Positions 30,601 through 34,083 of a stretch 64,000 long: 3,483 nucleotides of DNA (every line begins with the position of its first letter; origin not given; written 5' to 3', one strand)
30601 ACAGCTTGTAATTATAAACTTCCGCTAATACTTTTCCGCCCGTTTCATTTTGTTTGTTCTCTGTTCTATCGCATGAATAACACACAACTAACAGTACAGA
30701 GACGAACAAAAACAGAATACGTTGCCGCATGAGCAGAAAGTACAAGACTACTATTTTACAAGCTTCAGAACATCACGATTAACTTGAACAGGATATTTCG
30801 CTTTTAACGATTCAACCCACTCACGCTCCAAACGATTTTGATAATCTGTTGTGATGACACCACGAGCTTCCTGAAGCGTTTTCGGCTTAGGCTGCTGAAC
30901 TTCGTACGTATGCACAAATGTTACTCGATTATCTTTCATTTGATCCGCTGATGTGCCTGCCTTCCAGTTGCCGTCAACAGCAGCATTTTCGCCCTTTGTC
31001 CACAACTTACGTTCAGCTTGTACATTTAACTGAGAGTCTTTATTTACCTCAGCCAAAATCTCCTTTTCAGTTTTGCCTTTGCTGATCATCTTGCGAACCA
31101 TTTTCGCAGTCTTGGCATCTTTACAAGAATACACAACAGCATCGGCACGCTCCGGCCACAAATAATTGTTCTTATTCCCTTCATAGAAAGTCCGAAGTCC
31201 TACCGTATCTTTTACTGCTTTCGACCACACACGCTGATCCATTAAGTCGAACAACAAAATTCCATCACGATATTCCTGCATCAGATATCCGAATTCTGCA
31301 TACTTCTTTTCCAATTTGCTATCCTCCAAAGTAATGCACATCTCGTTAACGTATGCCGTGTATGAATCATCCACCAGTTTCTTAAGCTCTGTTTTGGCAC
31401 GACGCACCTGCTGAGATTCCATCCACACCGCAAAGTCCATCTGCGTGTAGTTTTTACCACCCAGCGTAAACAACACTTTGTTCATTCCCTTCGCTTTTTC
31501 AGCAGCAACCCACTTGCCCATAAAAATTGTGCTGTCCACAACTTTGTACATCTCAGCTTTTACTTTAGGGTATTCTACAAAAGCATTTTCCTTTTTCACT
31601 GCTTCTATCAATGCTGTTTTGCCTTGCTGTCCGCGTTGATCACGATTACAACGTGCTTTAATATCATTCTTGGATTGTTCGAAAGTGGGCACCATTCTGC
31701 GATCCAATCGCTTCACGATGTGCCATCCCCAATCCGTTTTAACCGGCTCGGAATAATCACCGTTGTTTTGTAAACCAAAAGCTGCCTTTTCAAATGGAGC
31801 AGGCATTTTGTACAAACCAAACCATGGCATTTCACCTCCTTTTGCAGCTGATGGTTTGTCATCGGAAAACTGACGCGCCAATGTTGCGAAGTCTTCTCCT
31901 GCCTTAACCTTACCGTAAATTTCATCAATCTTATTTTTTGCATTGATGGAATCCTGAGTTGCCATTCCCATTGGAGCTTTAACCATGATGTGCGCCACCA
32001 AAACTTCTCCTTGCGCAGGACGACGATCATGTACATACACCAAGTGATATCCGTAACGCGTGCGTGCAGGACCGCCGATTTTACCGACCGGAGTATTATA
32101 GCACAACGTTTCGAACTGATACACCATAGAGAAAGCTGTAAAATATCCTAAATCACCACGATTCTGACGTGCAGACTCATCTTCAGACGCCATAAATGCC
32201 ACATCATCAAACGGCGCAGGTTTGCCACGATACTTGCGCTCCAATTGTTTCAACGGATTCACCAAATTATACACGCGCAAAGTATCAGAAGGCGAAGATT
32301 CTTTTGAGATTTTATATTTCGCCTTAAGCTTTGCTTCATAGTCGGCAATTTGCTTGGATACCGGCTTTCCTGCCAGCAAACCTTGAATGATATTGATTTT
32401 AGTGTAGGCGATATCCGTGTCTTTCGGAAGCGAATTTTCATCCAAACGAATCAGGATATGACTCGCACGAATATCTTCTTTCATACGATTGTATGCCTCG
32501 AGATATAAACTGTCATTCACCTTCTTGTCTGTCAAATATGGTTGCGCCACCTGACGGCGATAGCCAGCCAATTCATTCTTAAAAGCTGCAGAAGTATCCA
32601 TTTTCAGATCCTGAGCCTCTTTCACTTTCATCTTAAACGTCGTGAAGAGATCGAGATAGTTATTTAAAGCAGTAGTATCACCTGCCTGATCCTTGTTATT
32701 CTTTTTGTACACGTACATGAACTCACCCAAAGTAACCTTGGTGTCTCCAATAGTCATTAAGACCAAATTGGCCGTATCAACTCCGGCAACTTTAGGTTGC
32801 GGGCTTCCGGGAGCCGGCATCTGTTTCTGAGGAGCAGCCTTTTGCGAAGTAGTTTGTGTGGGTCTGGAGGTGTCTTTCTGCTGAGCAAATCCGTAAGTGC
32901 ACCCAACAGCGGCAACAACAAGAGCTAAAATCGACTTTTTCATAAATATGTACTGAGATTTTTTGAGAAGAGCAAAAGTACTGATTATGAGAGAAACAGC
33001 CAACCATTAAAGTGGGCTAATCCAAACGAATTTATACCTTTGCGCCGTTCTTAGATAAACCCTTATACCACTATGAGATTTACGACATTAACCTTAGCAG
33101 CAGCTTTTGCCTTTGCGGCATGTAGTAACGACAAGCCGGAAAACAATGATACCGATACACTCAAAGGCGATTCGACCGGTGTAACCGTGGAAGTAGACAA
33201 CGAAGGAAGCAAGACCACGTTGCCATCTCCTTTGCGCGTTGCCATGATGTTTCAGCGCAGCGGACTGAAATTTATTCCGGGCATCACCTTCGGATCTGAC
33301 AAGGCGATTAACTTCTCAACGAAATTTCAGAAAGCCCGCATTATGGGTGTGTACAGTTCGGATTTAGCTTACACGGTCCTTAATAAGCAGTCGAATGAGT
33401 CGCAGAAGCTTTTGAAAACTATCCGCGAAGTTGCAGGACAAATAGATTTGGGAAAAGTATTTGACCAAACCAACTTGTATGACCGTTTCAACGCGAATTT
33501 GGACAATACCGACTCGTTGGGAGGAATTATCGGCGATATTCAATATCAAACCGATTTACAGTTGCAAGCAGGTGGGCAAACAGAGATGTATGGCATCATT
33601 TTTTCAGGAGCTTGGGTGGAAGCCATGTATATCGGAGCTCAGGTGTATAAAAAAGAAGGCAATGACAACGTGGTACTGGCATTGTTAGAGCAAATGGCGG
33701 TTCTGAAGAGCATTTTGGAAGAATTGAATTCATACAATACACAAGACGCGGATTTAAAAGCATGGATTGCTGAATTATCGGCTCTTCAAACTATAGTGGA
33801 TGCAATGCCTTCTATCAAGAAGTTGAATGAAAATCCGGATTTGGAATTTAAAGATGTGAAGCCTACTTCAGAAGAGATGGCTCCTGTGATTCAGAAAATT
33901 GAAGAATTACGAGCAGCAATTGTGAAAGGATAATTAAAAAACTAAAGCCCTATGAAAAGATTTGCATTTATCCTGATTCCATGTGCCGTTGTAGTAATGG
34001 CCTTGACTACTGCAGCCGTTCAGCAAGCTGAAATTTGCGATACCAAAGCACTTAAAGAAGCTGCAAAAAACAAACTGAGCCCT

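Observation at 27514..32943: MoxR AAA+ ATPase in an operon with three periplasmic SurA/PpiC-type chaperones and no VWA/DUF58 partner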

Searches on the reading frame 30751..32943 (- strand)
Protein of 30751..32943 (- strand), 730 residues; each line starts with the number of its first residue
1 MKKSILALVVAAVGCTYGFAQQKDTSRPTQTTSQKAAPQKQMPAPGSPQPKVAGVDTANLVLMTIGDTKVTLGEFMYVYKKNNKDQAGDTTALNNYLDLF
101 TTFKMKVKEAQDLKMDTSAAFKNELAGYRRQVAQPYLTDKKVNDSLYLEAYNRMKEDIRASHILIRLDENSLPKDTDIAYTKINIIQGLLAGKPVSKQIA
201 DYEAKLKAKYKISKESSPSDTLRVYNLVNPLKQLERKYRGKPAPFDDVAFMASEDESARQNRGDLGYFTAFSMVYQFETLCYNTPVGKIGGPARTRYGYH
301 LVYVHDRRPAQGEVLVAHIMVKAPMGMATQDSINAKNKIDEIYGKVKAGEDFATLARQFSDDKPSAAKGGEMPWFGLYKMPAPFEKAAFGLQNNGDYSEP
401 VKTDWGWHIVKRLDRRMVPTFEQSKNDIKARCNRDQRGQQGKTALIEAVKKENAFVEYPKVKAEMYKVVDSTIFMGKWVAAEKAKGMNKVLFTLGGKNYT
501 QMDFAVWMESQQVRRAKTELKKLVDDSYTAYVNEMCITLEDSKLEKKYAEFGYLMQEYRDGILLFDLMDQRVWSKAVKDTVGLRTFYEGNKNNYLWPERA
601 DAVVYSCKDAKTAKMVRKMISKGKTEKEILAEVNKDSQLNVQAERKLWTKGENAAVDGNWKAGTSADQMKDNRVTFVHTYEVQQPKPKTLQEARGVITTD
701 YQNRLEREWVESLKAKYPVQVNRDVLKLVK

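Call 3: search_protein_families(library=pfam, proteins=[window:30751-32943:-], max_evalue=0.01)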
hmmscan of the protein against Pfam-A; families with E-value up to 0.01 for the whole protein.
window:30751-32943:- (730 aa): 3 families
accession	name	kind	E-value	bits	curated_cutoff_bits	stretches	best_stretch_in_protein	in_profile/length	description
PF00639.27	Rotamase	-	1.7e-43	147.9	21.7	2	318-412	1-95/97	PPIC-type PPIASE domain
PF13616.12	Rotamase_3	-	2e-42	144.8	22.5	2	310-415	12-115/116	PPIC-type PPIASE domain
PF13145.12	Rotamase_2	-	2.6e-13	51.3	27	1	340-423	37-118/121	PPIC-type PPIASE domain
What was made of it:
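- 30751..32943 (-): 730-aa exported SurA-like protein: signal peptide, Q/P-rich linker, SurA-N-like region, two parvulin (PpiC) domains, and about 300 aa of C-terminal extension with no family match. Pfam gives Rotamase 1.7e-43 in two stretches (call 3).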

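Call 6: search_protein_families(library=ncbifam, proteins=[window:30751-32943:-], max_evalue=0.01)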
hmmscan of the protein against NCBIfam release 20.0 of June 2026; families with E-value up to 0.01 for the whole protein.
window:30751-32943:- (730 aa): 9 families
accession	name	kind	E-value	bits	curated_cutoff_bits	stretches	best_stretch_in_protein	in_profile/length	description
NF002846.0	PRK03095.1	equivalog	1.3e-30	106.9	361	2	331-451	142-260/287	peptidylprolyl isomerase PrsA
NF002827.0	PRK03002.1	equivalog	1.4e-30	106.3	343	2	333-458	144-270/285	peptidylprolyl isomerase PrsA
NF002824.0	PRK02998.1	subfamily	1.3e-28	100.1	360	2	338-440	147-247/283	peptidylprolyl isomerase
NF000809.0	PRK00059.1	equivalog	4.4e-26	92.1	303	2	313-453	196-326/336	peptidylprolyl isomerase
NF008038.0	PRK10770.1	equivalog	1.6e-21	76.6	394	1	242-427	209-395/431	peptidylprolyl isomerase SurA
NF008054.0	PRK10788.1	equivalog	3.2e-15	55.9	493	1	336-434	281-379/626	peptidylprolyl isomerase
NF003356.0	PRK04405.1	subfamily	1.4e-13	50.6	339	1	334-434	153-255/299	peptidylprolyl isomerase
NF011969.0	PRK15441.1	equivalog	2.5e-13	50.2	127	2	341-415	20-92/93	peptidylprolyl isomerase PpiC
TIGR02933.1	nifM_nitrog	equivalog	4.5e-11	43.1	168.2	1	315-410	125-215/256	nitrogen fixation protein NifM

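Call 50: search_solved_structures(query=window:30751-32943:-, max_evalue=0.001)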
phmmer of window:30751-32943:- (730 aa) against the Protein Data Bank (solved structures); distinct sequences matched with E-value up to 0.001: 67 (the best 60 are shown).
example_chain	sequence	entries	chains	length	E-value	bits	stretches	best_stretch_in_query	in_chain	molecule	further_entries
1m5y_A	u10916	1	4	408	1.2e-22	83.4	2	286-433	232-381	Survival protein surA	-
9hg5_F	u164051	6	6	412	1.7e-22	82.9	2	287-432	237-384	Chaperone SurA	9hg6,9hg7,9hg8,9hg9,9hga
8pz1_F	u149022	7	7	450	2.6e-22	82.3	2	287-432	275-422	Chaperone SurA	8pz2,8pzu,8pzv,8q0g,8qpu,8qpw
8qpv_F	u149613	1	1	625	8.6e-22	80.6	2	286-433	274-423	Chaperone SurA,Outer membrane protein X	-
8qp5_P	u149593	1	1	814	2.8e-21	78.9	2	286-433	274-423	Chaperone SurA,Serine protease EspP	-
6vj6_A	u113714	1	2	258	3.1e-17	65.5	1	338-434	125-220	Peptidylprolyl isomerase (PrsA)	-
2m1i_A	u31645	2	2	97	2.7e-14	55.8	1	342-413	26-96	Parvulin-like peptidyl-prolyl isomerase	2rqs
4wo7_A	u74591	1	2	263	3.8e-14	55.3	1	336-451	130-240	Foldase protein PrsA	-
5htf_A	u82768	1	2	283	4.8e-14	55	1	339-448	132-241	Foldase protein PrsA 1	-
1zk6_A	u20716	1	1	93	6.1e-14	54.6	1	335-414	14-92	Foldase protein prsA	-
2m08_A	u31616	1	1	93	6.4e-13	51.3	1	341-413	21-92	PpiC-type peptidyl-prolyl cis-trans isomerase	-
6xd8_A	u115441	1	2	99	2.8e-12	49.1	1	330-414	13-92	Foldase protein PrsA 1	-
3rfw_A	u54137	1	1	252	7.3e-12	47.8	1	334-414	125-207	Cell-binding factor 2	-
6vj4_A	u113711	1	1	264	3e-11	45.7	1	331-456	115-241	Peptidylprolyl isomerase PrsA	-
2rud_A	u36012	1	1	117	1.2e-10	43.8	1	313-413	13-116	Peptidyl-prolyl cis-trans isomerase NIMA-interacting 1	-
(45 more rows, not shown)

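Call 75: search_solved_structures(query=A3, max_evalue=0.001)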
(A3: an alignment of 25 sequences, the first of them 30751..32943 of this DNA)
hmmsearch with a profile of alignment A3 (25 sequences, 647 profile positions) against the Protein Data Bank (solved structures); distinct sequences matched with E-value up to 0.001: 70 (the best 60 are shown).
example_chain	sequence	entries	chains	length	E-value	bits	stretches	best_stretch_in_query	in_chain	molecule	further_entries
1m5y_A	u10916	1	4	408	1.7e-36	129.5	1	120-353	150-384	Survival protein surA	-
9hg5_F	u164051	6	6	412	1.7e-36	129.4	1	120-353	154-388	Chaperone SurA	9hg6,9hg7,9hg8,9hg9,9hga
8pz1_F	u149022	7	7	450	2.2e-36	129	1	120-352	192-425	Chaperone SurA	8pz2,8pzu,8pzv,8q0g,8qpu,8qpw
8qpv_F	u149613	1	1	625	4.9e-36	127.9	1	121-353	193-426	Chaperone SurA,Outer membrane protein X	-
8qp5_P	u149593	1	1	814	8e-36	127.2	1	121-354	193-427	Chaperone SurA,Serine protease EspP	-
6vj6_A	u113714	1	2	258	6e-31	111.1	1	250-385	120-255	Peptidylprolyl isomerase (PrsA)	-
6xd8_A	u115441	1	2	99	4.1e-26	95.1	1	253-334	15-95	Foldase protein PrsA 1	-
4wo7_A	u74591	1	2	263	6.1e-25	91.3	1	252-383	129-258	Foldase protein PrsA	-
5htf_A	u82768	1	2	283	9e-25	90.7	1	252-393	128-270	Foldase protein PrsA 1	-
6vj4_A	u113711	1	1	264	8.4e-24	87.5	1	250-370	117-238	Peptidylprolyl isomerase PrsA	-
1zk6_A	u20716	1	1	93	1.5e-22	83.4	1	250-331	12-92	Foldase protein prsA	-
2m08_A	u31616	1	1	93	4.5e-22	81.8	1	253-329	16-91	PpiC-type peptidyl-prolyl cis-trans isomerase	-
3rfw_A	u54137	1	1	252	5.4e-22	81.5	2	254-353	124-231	Cell-binding factor 2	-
2m1i_A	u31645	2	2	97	7e-21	77.9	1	253-330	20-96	Parvulin-like peptidyl-prolyl isomerase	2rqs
8hm4_A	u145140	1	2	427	1.9e-20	76.4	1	240-333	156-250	Peptidylprolyl isomerase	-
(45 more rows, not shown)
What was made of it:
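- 30751..32943 (-): A profile of 25 homologues matches E. coli SurA residues 150-384 (P1 and P2 domains) at 1.7e-36 (call 75).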

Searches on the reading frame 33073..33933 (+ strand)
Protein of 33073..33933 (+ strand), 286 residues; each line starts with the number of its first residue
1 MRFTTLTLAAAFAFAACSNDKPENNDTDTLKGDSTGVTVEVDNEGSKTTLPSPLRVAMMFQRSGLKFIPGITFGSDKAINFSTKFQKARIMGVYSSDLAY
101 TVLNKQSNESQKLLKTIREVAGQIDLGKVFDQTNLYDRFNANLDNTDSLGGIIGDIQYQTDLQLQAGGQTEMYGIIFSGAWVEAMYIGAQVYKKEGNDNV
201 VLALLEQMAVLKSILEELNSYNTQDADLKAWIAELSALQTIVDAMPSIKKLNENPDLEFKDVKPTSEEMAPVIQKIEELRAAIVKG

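Call 3: search_protein_families(library=pfam, proteins=[window:33073-33933:+], max_evalue=0.01)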
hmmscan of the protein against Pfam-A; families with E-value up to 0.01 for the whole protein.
window:33073-33933:+ (286 aa): 0 families

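Call 6: search_protein_families(library=ncbifam, proteins=[window:33073-33933:+], max_evalue=0.01)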
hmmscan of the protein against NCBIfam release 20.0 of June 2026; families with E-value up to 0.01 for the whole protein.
window:33073-33933:+ (286 aa): 1 family
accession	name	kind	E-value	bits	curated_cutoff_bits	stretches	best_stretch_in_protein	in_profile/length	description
NF038041.1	fim_Mfa1_fam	subfamily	0.0059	15.9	130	1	4-47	7-50/495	Mfa1 family fimbria major subunit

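Call 85: search_protein_families(library=padloc, proteins=[window:33073-33933:+], max_evalue=0.001)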
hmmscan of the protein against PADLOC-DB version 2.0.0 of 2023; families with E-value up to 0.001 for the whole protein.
window:33073-33933:+ (286 aa): 0 families
